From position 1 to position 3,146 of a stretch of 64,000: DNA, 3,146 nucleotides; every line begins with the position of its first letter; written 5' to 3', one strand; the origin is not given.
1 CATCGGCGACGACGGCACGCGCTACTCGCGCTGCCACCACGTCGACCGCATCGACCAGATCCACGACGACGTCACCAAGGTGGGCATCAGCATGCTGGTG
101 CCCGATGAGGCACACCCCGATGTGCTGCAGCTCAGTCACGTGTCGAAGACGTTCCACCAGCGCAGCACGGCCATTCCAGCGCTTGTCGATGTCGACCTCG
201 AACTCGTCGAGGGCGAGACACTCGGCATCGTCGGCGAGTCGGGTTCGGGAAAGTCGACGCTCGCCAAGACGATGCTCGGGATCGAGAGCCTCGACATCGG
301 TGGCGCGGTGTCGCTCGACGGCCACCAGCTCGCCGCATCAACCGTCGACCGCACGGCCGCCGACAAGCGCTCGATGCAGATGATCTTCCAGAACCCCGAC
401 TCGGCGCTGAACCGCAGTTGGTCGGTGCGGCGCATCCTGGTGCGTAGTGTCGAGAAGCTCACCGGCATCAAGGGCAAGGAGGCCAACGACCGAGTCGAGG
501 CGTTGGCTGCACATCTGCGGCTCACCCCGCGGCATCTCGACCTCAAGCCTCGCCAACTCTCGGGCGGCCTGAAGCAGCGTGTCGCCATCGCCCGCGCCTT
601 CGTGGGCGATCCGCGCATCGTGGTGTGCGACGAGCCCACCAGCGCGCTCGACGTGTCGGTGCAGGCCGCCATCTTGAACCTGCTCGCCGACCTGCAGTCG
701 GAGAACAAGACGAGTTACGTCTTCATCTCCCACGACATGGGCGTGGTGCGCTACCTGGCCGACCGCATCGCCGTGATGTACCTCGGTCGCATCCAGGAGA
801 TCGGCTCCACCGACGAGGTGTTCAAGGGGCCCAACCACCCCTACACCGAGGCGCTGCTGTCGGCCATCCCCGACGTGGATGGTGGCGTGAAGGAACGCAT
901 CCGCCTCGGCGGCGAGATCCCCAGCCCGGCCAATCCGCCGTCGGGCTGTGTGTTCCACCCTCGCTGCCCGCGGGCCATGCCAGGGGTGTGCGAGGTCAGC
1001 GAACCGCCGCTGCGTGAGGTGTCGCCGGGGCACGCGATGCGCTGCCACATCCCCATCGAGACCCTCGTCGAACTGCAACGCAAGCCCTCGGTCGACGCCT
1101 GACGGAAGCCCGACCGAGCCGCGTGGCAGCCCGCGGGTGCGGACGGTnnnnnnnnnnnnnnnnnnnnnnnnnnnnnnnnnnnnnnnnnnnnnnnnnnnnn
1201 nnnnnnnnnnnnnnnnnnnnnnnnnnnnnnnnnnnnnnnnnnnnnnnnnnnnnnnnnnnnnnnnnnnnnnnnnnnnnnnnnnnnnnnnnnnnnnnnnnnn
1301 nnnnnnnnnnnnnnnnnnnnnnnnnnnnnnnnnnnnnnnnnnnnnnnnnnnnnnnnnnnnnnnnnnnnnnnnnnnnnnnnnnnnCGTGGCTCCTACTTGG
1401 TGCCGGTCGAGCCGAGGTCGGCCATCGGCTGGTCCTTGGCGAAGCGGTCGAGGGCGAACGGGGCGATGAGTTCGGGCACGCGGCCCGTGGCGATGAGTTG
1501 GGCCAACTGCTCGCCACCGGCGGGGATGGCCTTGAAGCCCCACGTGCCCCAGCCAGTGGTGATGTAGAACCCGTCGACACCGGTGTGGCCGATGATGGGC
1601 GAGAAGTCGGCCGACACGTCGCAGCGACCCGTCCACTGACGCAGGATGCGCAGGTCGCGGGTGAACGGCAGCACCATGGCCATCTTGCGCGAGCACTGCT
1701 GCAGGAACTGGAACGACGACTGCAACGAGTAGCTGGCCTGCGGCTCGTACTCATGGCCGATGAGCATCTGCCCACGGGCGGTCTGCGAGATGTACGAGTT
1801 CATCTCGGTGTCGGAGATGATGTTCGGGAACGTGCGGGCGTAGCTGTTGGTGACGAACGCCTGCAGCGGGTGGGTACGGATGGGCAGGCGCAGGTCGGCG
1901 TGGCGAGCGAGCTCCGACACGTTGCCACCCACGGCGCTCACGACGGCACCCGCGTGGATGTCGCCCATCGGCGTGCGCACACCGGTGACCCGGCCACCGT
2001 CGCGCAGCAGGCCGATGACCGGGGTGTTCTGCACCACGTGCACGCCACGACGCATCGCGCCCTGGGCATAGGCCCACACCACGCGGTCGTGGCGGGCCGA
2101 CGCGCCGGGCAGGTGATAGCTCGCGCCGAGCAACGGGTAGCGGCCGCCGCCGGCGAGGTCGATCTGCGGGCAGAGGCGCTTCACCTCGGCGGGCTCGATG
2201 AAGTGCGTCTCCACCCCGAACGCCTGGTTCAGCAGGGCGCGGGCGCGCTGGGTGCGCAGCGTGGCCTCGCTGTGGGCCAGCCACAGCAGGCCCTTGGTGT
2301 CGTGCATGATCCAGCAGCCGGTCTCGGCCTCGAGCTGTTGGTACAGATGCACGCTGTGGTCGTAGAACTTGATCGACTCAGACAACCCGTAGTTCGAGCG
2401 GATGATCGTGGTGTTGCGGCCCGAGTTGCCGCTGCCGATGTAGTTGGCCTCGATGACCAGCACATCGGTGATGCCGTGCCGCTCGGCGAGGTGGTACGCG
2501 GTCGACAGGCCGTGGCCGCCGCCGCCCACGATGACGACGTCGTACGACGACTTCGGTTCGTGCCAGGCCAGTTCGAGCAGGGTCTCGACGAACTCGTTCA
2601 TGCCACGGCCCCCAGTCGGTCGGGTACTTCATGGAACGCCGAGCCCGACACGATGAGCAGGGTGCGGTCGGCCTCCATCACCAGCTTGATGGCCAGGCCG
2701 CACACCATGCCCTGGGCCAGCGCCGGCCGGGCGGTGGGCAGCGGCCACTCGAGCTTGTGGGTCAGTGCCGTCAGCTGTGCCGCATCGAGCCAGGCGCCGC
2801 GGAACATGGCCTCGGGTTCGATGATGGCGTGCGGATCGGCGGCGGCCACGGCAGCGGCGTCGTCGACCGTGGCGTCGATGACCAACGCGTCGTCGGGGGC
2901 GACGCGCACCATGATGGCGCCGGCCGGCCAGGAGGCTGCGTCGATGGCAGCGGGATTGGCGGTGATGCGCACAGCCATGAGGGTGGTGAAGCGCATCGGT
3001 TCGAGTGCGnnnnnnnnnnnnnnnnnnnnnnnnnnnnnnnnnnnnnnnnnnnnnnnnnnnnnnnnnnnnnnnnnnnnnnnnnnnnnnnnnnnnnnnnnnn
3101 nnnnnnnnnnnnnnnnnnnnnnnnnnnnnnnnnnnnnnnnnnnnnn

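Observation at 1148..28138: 27-kb catabolic island for N-methylated and quaternary amines combining three demethylation chemistries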

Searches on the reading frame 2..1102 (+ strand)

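Call 5: search_protein_families(library=pfam, proteins=[window:2-1102:+], max_evalue=0.001)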
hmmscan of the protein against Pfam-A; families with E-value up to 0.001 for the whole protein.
window:2-1102:+ (366 aa): 5 families
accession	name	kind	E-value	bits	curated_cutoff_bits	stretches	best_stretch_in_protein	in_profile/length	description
PF00005.33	ABC_tran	-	6.4e-29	101.7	25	1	63-214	3-137/137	ABC transporter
PF08352.17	oligo_HPY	-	7e-19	68.4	27.1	1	266-328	2-64/65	Oligopeptide/dipeptide transporter, C-terminal region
PF02463.25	SMC_N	-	7.5e-08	32.5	40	1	74-252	27-205/220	RecF/RecN/SMC N terminal domain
PF13304.12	AAA_21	-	8.2e-06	26.5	27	0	179-249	231-303/304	AAA domain, putative AbiEii toxin, Type IV TA system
PF13191.12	AAA_16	-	0.00061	20.8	32.6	0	72-233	25-161/167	AAA ATPase domain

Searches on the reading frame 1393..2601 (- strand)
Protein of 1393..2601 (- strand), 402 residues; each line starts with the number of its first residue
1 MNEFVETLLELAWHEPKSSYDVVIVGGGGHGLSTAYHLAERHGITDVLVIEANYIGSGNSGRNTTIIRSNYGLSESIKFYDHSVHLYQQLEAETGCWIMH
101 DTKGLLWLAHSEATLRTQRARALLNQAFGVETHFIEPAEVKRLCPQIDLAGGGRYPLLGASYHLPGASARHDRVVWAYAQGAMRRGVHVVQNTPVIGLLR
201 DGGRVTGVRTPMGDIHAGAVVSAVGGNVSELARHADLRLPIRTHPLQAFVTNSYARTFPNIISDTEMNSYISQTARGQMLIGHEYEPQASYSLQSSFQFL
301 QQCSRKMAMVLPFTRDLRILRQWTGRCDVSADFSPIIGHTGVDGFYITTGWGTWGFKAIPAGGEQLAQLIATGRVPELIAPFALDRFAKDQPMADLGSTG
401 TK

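Call 5: search_protein_families(library=pfam, proteins=[window:1393-2601:-], max_evalue=0.001)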
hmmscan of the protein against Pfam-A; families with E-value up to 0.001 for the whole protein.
window:1393-2601:- (402 aa): 7 families
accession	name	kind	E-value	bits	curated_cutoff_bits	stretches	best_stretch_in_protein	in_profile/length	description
PF01266.30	DAO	-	3e-66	224.8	27.9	1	21-369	1-353/353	FAD dependent oxidoreductase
PF00890.30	FAD_binding_2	-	5.3e-07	29.6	20.4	0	21-54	1-32/414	FAD binding domain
PF13450.12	NAD_binding_8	-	0.00011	22.8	21.9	1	24-62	1-37/68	NAD(P)-binding Rossmann-like domain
PF01946.23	Thi4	-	0.00011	21.9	26.2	1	20-54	18-51/235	Thi4 family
PF07992.20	Pyr_redox_2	-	0.0003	20.7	26.1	0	20-55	1-31/291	Pyridine nucleotide-disulphide oxidoreductase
PF04820.20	Trp_halogenase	-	0.00033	20.1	21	0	21-64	1-46/458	Tryptophan halogenase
PF01494.25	FAD_binding_3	-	0.00099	18.9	22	0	20-51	2-31/349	FAD binding domain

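Call 40: find_encoding_contigs(protein=window:1393-2601:-, flank=10000, max_places=6)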
Protein window:1393-2601:- (402 aa): 4 contigs read that carry it; 4 places shown.
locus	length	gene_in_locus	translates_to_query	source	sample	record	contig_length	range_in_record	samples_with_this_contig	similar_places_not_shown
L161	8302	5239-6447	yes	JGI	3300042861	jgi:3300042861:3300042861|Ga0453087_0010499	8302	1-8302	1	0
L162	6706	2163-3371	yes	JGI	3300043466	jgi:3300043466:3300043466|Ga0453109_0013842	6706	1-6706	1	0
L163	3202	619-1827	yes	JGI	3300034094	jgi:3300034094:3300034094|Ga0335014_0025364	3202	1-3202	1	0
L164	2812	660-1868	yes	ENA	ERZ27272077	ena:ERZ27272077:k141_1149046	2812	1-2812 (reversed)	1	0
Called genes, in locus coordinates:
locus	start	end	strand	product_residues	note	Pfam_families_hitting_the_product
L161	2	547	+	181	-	?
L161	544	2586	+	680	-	PF13191:AAA_16 (faint), PF00005:ABC_tran, PF02463:SMC_N (faint), PF13401:AAA_22 (faint), PF13304:AAA_21 (weak), PF08352:oligo_HPY, PF00005:ABC_tran, PF08352:oligo_HPY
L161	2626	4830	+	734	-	PF13510:Fer2_4, PF01571:GCV_T, PF08669:GCV_T_C (weak)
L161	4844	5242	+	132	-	-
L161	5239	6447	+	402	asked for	PF00890:FAD_binding_2 (faint), PF01266:DAO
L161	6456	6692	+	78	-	PF04267:SoxD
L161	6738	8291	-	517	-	PF13304:AAA_21 (faint), PF08352:oligo_HPY, PF00005:ABC_tran, PF02463:SMC_N, PF08352:oligo_HPY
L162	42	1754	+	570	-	PF01571:GCV_T, PF08669:GCV_T_C (weak)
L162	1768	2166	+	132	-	-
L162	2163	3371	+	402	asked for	PF00890:FAD_binding_2 (faint), PF01266:DAO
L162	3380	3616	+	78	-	PF04267:SoxD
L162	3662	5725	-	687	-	PF00005:ABC_tran, PF13191:AAA_16 (faint), PF13555:AAA_29 (faint), PF13304:AAA_21 (faint), PF08352:oligo_HPY, PF00005:ABC_tran, PF02463:SMC_N (weak), PF08352:oligo_HPY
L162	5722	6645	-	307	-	PF00528:BPD_transp_1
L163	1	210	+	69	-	PF08669:GCV_T_C (faint)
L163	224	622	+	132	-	-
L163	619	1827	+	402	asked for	PF00890:FAD_binding_2 (faint), PF01266:DAO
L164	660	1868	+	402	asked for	PF00890:FAD_binding_2 (faint), PF01266:DAO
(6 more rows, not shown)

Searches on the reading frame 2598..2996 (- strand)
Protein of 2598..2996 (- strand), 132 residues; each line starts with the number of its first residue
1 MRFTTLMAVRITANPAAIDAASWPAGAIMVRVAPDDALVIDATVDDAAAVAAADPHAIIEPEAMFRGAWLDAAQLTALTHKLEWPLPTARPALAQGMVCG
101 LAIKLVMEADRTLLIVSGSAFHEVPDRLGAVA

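Call 5: search_protein_families(library=pfam, proteins=[window:2598-2996:-], max_evalue=0.001)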
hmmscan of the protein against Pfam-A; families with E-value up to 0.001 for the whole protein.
window:2598-2996:- (132 aa): 0 families

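Call 32: search_protein_families(library=ncbifam, proteins=[window:2598-2996:-], max_evalue=0.001)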
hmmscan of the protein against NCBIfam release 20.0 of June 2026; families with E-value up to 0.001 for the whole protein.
window:2598-2996:- (132 aa): 0 families

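Call 74: search_protein_families(library=pfam, proteins=[window:2598-2996:-], max_evalue=1)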
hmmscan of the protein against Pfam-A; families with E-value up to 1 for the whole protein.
window:2598-2996:- (132 aa): 0 families

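Call 104: predict_structure(protein=window:2598-2996:-)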
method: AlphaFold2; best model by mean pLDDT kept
length: 132 residues; sequences in the alignment: 1
mean_pLDDT: 43.9   pTM: 0.40
mean pLDDT of the five models: 43.9, 33.7, 33.1, 32.3, 32.2
residues with pLDDT >= 90: 0; 70-90: 0; 50-70: 48; < 50: 84
segments of 3 or more residues with pLDDT < 50: 1-18, 20-68, 118-132
pLDDT, mean of each block of 10 residues (from residue 1): 29 41 42 39 38 32 41 55 60 55 60 51 31 24
secondary structure, 60 per line:
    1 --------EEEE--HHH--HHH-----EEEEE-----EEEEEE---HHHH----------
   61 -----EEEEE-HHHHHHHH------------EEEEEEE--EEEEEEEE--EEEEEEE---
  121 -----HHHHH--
elements in order: E9-12 E28-32 E38-43 H47-50 E66-70 H72-79 E92-98 E101-108 E111-117 H126-130
